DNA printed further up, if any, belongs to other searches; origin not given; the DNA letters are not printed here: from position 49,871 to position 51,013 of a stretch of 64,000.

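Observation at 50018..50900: The terminal thioesterase uses a cysteine nucleophile (GxCxG instead of GxSxG)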

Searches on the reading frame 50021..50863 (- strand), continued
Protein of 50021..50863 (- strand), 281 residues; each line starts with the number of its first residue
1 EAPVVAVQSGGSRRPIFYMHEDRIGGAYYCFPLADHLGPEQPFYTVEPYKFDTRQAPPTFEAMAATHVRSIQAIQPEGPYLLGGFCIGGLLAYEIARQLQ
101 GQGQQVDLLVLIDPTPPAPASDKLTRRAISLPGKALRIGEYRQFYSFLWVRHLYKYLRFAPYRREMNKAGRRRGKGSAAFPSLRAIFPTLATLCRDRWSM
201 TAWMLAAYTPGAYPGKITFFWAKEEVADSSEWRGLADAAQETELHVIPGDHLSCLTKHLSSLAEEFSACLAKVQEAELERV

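Call 61: search_protein_families(library=pfam, proteins=[L019:52-1017:+, L019:1222-3204:+, L019:3128-4576:+, L019:4573-6765:+, L019:6794-10852:+, L019:11461-12519:-, L019:13331-14077:+, L019:14887-16641:+, L019:17006-19291:-, L019:19295-20728:-], max_evalue=0.00001)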
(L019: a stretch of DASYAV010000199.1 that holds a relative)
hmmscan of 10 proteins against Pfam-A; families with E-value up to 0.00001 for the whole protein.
L019:52-1017:+ (321 aa): 0 families

L019:1222-3204:+ (660 aa): 3 families
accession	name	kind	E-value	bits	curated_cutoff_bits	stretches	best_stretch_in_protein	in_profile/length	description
PF00535.33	Glycos_transf_2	-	2.2e-48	164.8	23.3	2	349-510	1-164/168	Glycosyl transferase family 2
PF13641.12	Glyco_tranf_2_3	-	7.8e-17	62.5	27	2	345-514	1-175/230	Glycosyltransferase like family 2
PF10111.15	Glyco_tranf_2_2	-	7.8e-07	29.3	27.3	0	349-443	1-100/276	Glycosyltransferase like family 2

L019:3128-4576:+ (482 aa): 0 families

L019:4573-6765:+ (730 aa): 0 families

L019:6794-10852:+ (1352 aa): 5 families
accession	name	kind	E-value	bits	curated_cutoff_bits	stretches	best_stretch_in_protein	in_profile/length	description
PF00501.34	AMP-binding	-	1.7e-81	274.5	29.9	1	482-831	3-384/384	AMP-binding enzyme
PF00668.25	Condensation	-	7.7e-70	236.3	30.6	1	18-461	4-456/456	Condensation domain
PF00975.26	Thioesterase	-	5.6e-20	73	26.4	1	1099-1185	19-107/226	Thioesterase domain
PF00550.31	PP-binding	-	1.6e-14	54.3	20.8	1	993-1057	1-67/67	Phosphopantetheine attachment site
PF13193.12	AMP-binding_C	-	5.9e-14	53.2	24.5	1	890-964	1-76/76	AMP-binding enzyme C-terminal domain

L019:11461-12519:- (352 aa): 1 family
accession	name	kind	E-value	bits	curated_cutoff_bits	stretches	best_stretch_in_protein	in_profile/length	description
PF13229.12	Beta_helix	-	4.7e-07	30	25.9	1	141-272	25-138/158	Right handed beta helix region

L019:13331-14077:+ (248 aa): 0 families

L019:14887-16641:+ (584 aa): 2 families
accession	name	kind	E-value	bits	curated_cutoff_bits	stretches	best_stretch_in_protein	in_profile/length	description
PF00155.27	Aminotran_1_2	-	6.2e-16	59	19.7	1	239-544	18-332/361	Aminotransferase class I and II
PF00392.27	GntR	-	1.6e-14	53.7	27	1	105-164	5-64/64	Bacterial regulatory proteins, gntR family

L019:17006-19291:- (761 aa): 3 families
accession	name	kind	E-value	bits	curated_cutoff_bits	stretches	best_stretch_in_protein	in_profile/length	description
PF14323.11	GxGYxYP_C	-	2.3e-24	87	27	1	355-566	1-236/242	GxGYxYP putative glycoside hydrolase C-terminal domain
PF20958.2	GxGYxYP_N_3rd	-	3.4e-16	59.6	24.4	1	257-333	9-89/91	GxGYxYP third domain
PF20957.2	GxGYxYP_N_2nd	-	2.3e-14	53.7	24.5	1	175-245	1-67/68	GxGYxYP_N second domain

L019:19295-20728:- (477 aa): 1 family
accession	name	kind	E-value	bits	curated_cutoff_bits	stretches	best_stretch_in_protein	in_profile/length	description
PF01636.29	APH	-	4.5e-17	63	23.2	1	175-407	2-233/239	Phosphotransferase enzyme family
